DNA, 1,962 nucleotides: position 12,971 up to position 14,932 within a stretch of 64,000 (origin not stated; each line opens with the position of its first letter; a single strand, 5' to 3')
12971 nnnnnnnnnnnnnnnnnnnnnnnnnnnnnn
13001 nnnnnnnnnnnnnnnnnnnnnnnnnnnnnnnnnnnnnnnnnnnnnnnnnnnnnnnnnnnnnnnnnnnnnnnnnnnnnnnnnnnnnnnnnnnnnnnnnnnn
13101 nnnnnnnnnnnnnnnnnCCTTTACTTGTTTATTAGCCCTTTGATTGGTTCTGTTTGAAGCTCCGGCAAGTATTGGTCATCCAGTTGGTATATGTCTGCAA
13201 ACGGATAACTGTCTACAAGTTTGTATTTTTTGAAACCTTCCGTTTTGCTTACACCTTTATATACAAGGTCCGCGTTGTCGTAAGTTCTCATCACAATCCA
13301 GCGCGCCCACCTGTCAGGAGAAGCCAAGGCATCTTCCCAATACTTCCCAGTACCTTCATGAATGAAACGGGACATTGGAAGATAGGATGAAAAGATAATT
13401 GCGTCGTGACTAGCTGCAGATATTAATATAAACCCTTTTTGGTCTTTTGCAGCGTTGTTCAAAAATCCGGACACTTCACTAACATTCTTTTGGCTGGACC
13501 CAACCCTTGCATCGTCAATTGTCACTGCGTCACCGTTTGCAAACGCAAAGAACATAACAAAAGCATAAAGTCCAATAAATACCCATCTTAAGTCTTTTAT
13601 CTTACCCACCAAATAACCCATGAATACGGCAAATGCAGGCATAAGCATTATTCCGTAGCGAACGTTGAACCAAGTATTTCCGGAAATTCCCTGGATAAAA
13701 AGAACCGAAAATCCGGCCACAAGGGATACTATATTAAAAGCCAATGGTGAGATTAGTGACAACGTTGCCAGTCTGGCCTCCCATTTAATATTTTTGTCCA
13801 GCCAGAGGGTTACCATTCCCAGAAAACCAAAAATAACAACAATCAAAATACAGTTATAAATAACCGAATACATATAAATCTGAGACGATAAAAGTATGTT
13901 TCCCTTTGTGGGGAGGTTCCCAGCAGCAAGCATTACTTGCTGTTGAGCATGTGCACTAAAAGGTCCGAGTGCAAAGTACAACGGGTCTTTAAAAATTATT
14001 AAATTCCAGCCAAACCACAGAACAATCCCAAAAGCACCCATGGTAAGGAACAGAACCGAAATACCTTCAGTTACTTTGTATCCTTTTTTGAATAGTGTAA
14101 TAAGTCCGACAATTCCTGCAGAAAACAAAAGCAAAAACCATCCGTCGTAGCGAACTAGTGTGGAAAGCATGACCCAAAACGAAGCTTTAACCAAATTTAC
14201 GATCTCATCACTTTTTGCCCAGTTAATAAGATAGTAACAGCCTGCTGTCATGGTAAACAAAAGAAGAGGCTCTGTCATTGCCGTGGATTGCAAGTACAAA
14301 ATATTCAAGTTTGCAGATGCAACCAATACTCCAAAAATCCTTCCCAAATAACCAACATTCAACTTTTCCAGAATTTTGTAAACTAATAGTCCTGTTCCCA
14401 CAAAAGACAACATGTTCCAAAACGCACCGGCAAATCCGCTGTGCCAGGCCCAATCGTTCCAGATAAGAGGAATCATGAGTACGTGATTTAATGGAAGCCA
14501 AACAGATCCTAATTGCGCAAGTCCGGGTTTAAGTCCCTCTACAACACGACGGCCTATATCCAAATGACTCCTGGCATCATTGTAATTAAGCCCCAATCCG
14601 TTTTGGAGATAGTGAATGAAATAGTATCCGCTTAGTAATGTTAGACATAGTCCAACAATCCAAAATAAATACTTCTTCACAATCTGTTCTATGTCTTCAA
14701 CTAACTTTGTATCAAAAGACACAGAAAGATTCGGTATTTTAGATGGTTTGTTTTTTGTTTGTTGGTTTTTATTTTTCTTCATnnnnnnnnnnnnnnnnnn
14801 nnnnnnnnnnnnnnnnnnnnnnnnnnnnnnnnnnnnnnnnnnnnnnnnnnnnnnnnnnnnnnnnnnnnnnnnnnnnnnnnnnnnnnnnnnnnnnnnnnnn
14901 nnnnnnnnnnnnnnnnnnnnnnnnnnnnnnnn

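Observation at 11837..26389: ~14.5 kb co-directional, overlap-coupled operon for surface glycan/protein O-glycosylation placed directly upstream of PT-rich sortase substrates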

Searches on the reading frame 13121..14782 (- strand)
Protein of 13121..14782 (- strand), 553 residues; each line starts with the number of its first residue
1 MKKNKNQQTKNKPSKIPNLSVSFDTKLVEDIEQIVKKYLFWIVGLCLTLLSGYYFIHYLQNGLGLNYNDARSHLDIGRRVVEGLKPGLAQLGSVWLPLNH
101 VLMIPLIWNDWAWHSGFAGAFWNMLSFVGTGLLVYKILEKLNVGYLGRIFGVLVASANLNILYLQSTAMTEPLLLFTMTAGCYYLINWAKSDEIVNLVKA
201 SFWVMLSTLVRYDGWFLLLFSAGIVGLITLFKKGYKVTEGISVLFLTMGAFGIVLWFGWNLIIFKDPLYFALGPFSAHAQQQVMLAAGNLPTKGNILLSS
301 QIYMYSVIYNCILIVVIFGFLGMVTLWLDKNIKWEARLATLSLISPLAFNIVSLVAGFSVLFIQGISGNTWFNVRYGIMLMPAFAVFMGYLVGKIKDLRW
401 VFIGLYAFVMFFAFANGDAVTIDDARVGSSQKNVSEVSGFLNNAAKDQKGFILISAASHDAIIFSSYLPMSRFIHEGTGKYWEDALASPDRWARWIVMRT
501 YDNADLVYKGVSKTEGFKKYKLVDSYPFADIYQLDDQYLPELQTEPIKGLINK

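Call 3: search_protein_families(library=pfam, proteins=[window:13121-14782:-], max_evalue=0.01)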
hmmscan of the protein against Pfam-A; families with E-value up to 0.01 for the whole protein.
window:13121-14782:- (553 aa): 0 families

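Call 5: search_protein_families(library=ncbifam, proteins=[window:13121-14782:-], max_evalue=0.1)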
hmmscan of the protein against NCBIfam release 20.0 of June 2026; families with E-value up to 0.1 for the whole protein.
window:13121-14782:- (553 aa): 1 family
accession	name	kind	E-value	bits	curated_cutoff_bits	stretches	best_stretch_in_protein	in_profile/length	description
NF047440.1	LA3751_2_3_fam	subfamily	0.0012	17.8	200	1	121-442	103-404/460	LA_3751/LA_3752 family putative glycosyltransferase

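Call 6: search_protein_families(library=pfam, proteins=[window:13121-14782:-], max_evalue=10)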
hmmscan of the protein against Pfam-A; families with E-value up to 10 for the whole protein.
window:13121-14782:- (553 aa): 0 families

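Call 8: search_solved_structures(query=window:13121-14782:-, max_evalue=10)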
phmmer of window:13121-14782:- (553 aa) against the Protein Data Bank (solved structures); distinct sequences matched with E-value up to 10: 0.

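Call 13: find_homologous_proteins(query=window:13121-14782:-)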
Query window:13121-14782:- (553 aa): 2295 proteins with E <= 0.001 among 8000 candidates; the best 120 are listed.
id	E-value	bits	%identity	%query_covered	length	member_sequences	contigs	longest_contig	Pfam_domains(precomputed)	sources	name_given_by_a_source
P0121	0.0e+0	1247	100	100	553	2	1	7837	-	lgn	-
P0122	0.0e+0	1064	84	100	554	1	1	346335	-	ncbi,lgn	-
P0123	0.0e+0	1047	83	99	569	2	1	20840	-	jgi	-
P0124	6.0e-292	988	81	97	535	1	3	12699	-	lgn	-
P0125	8.0e-290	981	79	97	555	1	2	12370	-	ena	-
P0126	2.0e-284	963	76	99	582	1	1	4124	-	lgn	-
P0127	2.1e-283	960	76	99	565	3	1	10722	-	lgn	-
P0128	6.5e-283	958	76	98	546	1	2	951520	-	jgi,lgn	jgi:hypothetical protein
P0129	5.8e-281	952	80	94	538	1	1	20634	-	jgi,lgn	jgi:hypothetical protein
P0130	9.8e-280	947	76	97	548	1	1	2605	-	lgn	-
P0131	2.2e-279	946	75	98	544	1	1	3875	-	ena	-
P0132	3.8e-279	946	75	98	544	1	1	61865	-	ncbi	-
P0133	8.6e-278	941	75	97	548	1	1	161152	-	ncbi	-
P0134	5.3e-277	938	75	98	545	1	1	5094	-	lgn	-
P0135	2.9e-275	933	74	98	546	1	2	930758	-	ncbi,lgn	-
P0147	3.9e-256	870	70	97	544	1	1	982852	-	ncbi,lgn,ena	-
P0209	6.5e-224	763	64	95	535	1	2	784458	-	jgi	jgi:hypothetical protein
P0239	7.7e-219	746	64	96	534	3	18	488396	-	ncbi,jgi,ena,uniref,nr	ncbi:hypothetical protein A2715_04525 [Candidatus Woesebacteria bacterium RIFCSPHIGHO2_01_FULL_39_32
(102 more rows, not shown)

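Call 14: find_encoding_contigs(protein=P0122, flank=10000, max_places=3)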
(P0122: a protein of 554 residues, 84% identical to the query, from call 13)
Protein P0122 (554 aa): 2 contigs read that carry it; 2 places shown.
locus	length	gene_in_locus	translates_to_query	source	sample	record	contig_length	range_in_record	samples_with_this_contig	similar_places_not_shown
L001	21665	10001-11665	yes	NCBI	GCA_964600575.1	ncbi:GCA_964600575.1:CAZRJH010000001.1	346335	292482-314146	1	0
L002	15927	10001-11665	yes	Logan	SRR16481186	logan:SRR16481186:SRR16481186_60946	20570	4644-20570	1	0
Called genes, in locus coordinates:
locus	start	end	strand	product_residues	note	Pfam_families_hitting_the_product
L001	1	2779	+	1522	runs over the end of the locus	PF00535:Glycos_transf_2, PF00535:Glycos_transf_2, PF13641:Glyco_tranf_2_3, PF13632:Glyco_trans_2_3, PF13439:Glyco_transf_4, PF13579:Glyco_trans_4_4, PF20706:GT4-conflict, PF00534:Glycos_transf_1, +3 more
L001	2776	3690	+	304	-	PF00106:adh_short (faint), PF01073:3Beta_HSD, PF01370:Epimerase, PF02719:Polysacc_synt_2, PF04321:RmlD_sub_bind, PF13460:NAD_binding_10 (weak), PF16363:GDP_Man_Dehyd, PF07993:NAD_binding_4, +1 more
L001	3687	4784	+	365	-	PF20706:GT4-conflict, PF00534:Glycos_transf_1, PF13692:Glyco_trans_1_4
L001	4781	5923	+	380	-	PF00155:Aminotran_1_2 (weak), PF01041:DegT_DnrJ_EryC1, PF01212:Beta_elim_lyase (weak), PF00266:Aminotran_5, PF01053:Cys_Met_Meta_PP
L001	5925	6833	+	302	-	PF00535:Glycos_transf_2, PF13641:Glyco_tranf_2_3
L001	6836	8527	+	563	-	PF01522:Polysacc_deac_1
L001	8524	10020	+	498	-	-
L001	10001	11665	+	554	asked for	-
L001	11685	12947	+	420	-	-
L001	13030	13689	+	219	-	-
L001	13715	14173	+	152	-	PF04203:Sortase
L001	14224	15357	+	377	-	-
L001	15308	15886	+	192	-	PF04203:Sortase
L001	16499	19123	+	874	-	PF00521:DNA_topoisoIV, PF03989:DNA_gyraseA_C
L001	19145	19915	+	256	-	PF04402:SIMPL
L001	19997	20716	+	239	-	PF01476:LysM, PF03734:YkuD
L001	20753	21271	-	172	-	-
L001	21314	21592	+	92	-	-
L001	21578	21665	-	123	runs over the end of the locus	PF07883:Cupin_2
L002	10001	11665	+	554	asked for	-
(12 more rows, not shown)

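Call 16: find_encoding_contigs(protein=P0209, flank=10000, max_places=1)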
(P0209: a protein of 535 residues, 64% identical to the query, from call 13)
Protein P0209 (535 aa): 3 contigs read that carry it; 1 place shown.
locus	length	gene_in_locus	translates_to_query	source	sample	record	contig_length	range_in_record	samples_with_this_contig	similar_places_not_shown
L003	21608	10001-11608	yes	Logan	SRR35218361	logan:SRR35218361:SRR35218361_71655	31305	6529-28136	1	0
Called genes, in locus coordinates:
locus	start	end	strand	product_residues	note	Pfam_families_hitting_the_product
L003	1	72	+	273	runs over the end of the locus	-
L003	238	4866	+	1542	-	PF00535:Glycos_transf_2, PF00535:Glycos_transf_2, PF13641:Glyco_tranf_2_3, PF13632:Glyco_trans_2_3, PF13439:Glyco_transf_4, PF13579:Glyco_trans_4_4, PF00534:Glycos_transf_1, PF13692:Glyco_trans_1_4, +2 more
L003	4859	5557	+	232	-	PF13489:Methyltransf_23, PF08241:Methyltransf_11, PF13649:Methyltransf_25 (faint), PF08242:Methyltransf_12 (weak)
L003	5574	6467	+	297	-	PF00535:Glycos_transf_2, PF13641:Glyco_tranf_2_3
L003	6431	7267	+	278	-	PF01522:Polysacc_deac_1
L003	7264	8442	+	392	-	PF13439:Glyco_transf_4, PF13579:Glyco_trans_4_4, PF00534:Glycos_transf_1, PF13692:Glyco_trans_1_4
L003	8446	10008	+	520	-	-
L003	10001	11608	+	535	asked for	-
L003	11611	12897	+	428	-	-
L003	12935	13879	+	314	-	PF04321:RmlD_sub_bind, PF01073:3Beta_HSD, PF01370:Epimerase, PF02719:Polysacc_synt_2, PF16363:GDP_Man_Dehyd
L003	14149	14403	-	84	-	-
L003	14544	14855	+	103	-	-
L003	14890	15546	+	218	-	-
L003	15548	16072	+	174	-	PF04203:Sortase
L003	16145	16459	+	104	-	-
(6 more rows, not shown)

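Call 17: find_encoding_contigs(protein=P0239, flank=10000, max_places=1)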
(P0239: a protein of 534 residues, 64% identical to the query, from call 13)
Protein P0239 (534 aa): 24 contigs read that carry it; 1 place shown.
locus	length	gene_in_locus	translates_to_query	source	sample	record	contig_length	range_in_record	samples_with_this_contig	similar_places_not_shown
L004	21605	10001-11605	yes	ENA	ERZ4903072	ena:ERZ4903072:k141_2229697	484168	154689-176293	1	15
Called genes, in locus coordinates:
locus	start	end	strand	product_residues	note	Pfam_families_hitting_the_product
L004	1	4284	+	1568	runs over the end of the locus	PF00535:Glycos_transf_2, PF13641:Glyco_tranf_2_3, PF13632:Glyco_trans_2_3, PF13439:Glyco_transf_4, PF13579:Glyco_trans_4_4 (weak), PF20706:GT4-conflict, PF00534:Glycos_transf_1, PF13692:Glyco_trans_1_4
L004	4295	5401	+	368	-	PF13439:Glyco_transf_4, PF20706:GT4-conflict, PF00534:Glycos_transf_1, PF13692:Glyco_trans_1_4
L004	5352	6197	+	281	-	PF02585:PIG-L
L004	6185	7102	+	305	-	PF00535:Glycos_transf_2, PF13641:Glyco_tranf_2_3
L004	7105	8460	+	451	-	PF01522:Polysacc_deac_1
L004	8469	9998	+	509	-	-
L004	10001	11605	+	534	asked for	-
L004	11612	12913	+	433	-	-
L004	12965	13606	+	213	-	-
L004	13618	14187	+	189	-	PF04203:Sortase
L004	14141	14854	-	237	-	PF01746:tRNA_m1G_MT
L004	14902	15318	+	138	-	-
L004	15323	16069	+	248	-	PF02578:Cu-oxidase_4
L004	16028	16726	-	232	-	-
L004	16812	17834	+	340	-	PF25984:BSH_YknX (weak), PF25940:LcnD_C (weak), PF25990:Beta-barrel_YknX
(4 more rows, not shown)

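Call 18: find_encoding_contigs(protein=P0147, flank=10000, max_places=1)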
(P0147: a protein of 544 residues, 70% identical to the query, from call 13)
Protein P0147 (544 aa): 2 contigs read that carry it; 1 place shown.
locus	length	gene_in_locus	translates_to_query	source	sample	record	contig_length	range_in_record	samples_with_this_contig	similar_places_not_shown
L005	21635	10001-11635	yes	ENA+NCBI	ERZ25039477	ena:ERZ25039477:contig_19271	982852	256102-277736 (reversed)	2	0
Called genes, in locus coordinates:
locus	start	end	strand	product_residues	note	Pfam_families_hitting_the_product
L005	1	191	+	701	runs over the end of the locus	PF03030:H_PPase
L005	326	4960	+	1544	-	PF00535:Glycos_transf_2, PF00535:Glycos_transf_2, PF13641:Glyco_tranf_2_3, PF13632:Glyco_trans_2_3, PF13439:Glyco_transf_4, PF13579:Glyco_trans_4_4, PF20706:GT4-conflict, PF00534:Glycos_transf_1, +3 more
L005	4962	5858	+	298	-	PF01633:Choline_kinase (weak), PF01636:APH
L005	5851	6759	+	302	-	PF00535:Glycos_transf_2, PF13641:Glyco_tranf_2_3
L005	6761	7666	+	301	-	PF13641:Glyco_tranf_2_3, PF00535:Glycos_transf_2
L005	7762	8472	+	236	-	PF01522:Polysacc_deac_1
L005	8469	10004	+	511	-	-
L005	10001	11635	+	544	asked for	-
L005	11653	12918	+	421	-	-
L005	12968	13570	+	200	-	PF04203:Sortase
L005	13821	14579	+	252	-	PF12389:Peptidase_M73 (faint)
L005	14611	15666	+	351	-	-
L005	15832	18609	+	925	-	PF16640:Big_3_5 (weak)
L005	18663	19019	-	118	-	-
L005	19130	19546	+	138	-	PF04191:PEMT (weak), PF04140:ICMT (weak)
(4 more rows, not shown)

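Call 27: find_related_loci(query=A2, collection=genome_contigs, flank=10000)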
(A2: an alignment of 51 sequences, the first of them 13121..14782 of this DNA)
Query A2 (553 aa) in genome_contigs; peptide patterns used: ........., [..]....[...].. (x = any residue, [..] = any of these).
308 stretches matched a pattern; 291 encode a relative of the query (tblastn E <= 1e-3); the best 80 are kept; 80 distinct loci.
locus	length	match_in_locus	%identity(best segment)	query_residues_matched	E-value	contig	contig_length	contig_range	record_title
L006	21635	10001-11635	85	9-553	0e+0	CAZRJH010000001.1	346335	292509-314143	MAG TPA_asm: uncultured Gammaproteobacteria bacterium isolate SRP342105_co1_321 genome assembly, contig: NODE_16_length_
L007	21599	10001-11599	76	17-549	0e+0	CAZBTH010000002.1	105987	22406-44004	MAG TPA_asm: uncultured Gammaproteobacteria bacterium isolate SRP062349_co2_276 genome assembly, contig: NODE_121_length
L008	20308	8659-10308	73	2-549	0e+0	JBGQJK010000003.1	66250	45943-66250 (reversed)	MAG: Patescibacteria group bacterium isolate OBJ2_061818_070_25 k141_597777_length_66250_cov_8.0000, whole genome shotgu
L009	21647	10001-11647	69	1-549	0e+0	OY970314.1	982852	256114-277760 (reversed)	MAG: Candidatus Woesebacteria bacterium isolate MFD01299.bin.c.5 genome assembly, chromosome: 1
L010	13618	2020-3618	69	18-549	0e+0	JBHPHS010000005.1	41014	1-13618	Patescibacteria group bacterium isolate SAG AM-312-A20 AM-312-A20_NODE_5, whole genome shotgun sequence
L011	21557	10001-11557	69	31-549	0e+0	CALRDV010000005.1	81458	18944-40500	MAG: Patescibacteria group bacterium isolate MsH-01oct19-133 genome assembly, contig: MsH-01oct19-C410, whole genome sho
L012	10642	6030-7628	66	18-549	0e+0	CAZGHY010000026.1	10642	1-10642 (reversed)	MAG TPA_asm: uncultured Gammaproteobacteria bacterium isolate SRP286056_co2_319 genome assembly, contig: NODE_10375_leng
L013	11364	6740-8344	68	18-549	0e+0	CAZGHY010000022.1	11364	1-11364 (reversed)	MAG TPA_asm: uncultured Gammaproteobacteria bacterium isolate SRP286056_co2_319 genome assembly, contig: NODE_9477_lengt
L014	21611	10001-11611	67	8-545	0e+0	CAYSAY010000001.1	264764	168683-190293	MAG TPA_asm: uncultured Gammaproteobacteria bacterium isolate ERP113451_co1_283 genome assembly, contig: NODE_7_length_2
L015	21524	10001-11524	69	42-549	0e+0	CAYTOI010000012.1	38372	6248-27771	MAG TPA_asm: uncultured Pseudomonadales bacterium isolate SRP278252_co2_194 genome assembly, contig: NODE_2008_length_38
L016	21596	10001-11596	65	18-547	0e+0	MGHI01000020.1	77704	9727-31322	MAG: Candidatus Woesebacteria bacterium RIFCSPLOWO2_01_FULL_39_61 rifcsplowo2_01_scaffold_229, whole genome shotgun sequ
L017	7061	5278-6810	68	36-546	0e+0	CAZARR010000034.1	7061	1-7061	MAG TPA_asm: uncultured Pseudomonadales bacterium isolate binchicken_co16_345 genome assembly, contig: NODE_17425_length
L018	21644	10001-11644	62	3-549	0e+0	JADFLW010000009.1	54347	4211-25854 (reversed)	MAG: Patescibacteria group bacterium isolate B55T1B8 B55T1B8_NODE775, whole genome shotgun sequence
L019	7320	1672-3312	62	5-549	0e+0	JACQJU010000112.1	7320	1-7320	MAG: Candidatus Gottesmanbacteria bacterium isolate NC_groundwater_1159_Ag_S-0.1um_39_55 S_p1_S3_coassembly_k141_1956710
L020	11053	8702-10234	65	39-549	0e+0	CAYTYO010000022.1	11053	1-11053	MAG TPA_asm: uncultured Gammaproteobacteria bacterium isolate SRP170004_co1_592 genome assembly, contig: NODE_9597_lengt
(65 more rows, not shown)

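Call 31: predict_structure(alignment_id=A2)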
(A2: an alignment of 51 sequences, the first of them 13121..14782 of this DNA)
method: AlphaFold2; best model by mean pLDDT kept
length: 553 residues; sequences in the alignment: 51
mean_pLDDT: 79.6   pTM: 0.78
mean pLDDT of the five models: 79.6, 79.3, 78.2, 77.8, 73.3
residues with pLDDT >= 90: 238; 70-90: 163; 50-70: 86; < 50: 66
segments of 3 or more residues with pLDDT < 50: 1-3, 66-94, 360-374, 419-431, 550-553
pLDDT, mean of each block of 10 residues (from residue 1): 49 56 77 90 97 89 50 43 41 61 75 74 95 98 96 93 82 94 97 96 95 89 96 93 95 89 74 61 68 85 85 93 96 96 91 73 30 63 97 95 95 74 42 70 88 71 66 75 89 87 74 92 84 94 72 40
secondary structure, 60 per line:
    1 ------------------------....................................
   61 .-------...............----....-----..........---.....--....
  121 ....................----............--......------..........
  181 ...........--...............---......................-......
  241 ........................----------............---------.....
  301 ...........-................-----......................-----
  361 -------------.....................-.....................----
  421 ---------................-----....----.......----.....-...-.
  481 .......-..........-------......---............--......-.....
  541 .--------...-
elements in order: H25-61 H69-83 H88-91 H97-106 H110-114 H117-140 H145-156 H159-164 H171-191 H194-208 H212-233 H235-264 H275-286 H296-311 H313-328 H334-355 H374-394 H396-416 H430-445 E451-454 H459-465 H480-487 H489-492 E493-498 H506-511 H515-519 E520-526 E529-534 H536-541

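Call 35: fold_search(model_id=the predicted structure, library=pdb)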
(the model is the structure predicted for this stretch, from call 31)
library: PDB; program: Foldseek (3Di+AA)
matches with E <= 10: 302; with E <= 0.001: 19
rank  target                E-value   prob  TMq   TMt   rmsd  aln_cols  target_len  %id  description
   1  9s6t_A                1.6e-05  1.00  0.48  0.54   8.6       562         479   13  Ternary cryo-EM structure of chicken ALG12 with Dol25-PP-GlcNAc2Man7, Dol25-P-Man, and Fab (released 2026-03-18)
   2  6ezn_F                2.1e-05  1.00  0.54  0.47  11.4       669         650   10  Cryo-EM structure of the yeast oligosaccharyltransferase (OST) complex (released 2018-01-17)
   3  6ftg_5                3.6e-05  1.00  0.52  0.45  15.0       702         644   10  Subtomogram average of OST-containing ribosome-translocon complexes from canine rough microsomal membranes (released 2018-03-21)
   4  8pn9_A                4.2e-05  1.00  0.54  0.47  12.4       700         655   12  Structure of human oligosaccharyltransferase OST-A complex bound to NGI-1 (released 2024-05-08)
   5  7oci_F                4.5e-05  1.00  0.56  0.50  11.1       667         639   10  Cryo-EM structure of yeast Ost6p containing oligosaccharyltransferase complex (released 2022-02-16)
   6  8agc_A                4.5e-05  1.00  0.55  0.45  15.5       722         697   10  Structure of yeast oligosaccharylransferase complex with lipid-linked oligosaccharide and non-acceptor peptide bound (released 2022-12-07)
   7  5f15                  4.7e-05  1.00  0.51  0.52   7.8       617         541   10  Crystal Structure of ArnT from Cupriavidus metallidurans bound to Undecaprenyl phosphate (released 2016-02-17)
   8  6gxc_A                1.1e-04  1.00  0.51  0.41   8.8       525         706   15  Bacterial oligosaccharyltransferase PglB in complex with an inhibitory peptide and a reactive lipid-linked oligosaccha (released 2018-11-14)
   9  8agb_A                1.9e-04  1.00  0.56  0.49  10.9       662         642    9  Structure of yeast oligosaccharylransferase complex with lipid-linked oligosaccharide bound (released 2022-12-07)
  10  8b6l_I                2.0e-04  1.00  0.56  0.47  11.8       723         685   11  Subtomogram average of the human Sec61-TRAP-OSTA-translocon (released 2022-12-07)
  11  6s7o_A                2.6e-04  1.00  0.54  0.47  12.0       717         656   12  Cryo-EM structure of human oligosaccharyltransferase complex OST-A (released 2019-12-18)
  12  6c26_A                2.9e-04  1.00  0.52  0.45  13.1       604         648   10  The Cryo-EM structure of a eukaryotic oligosaccharyl transferase complex (released 2018-01-31)
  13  5ezm                  3.3e-04  1.00  0.54  0.55   7.0       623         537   11  Crystal Structure of ArnT from Cupriavidus metallidurans in the apo state (released 2016-02-17)
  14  9n9j_I                3.4e-04  1.00  0.54  0.44  12.9       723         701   10  Structure of a GRP94 folding intermediate engaged with a CCDC134- and FKBP11-bound secretory translocon (released 2025-11-19)
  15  7zlh_A                4.4e-04  1.00  0.50  0.43  10.9       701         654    9  Cryo-EM structure of C-mannosyltransferase CeDPY19, in apo state, bound to CMT2-Fab and anti-Fab nanobody (released 2023-01-11)
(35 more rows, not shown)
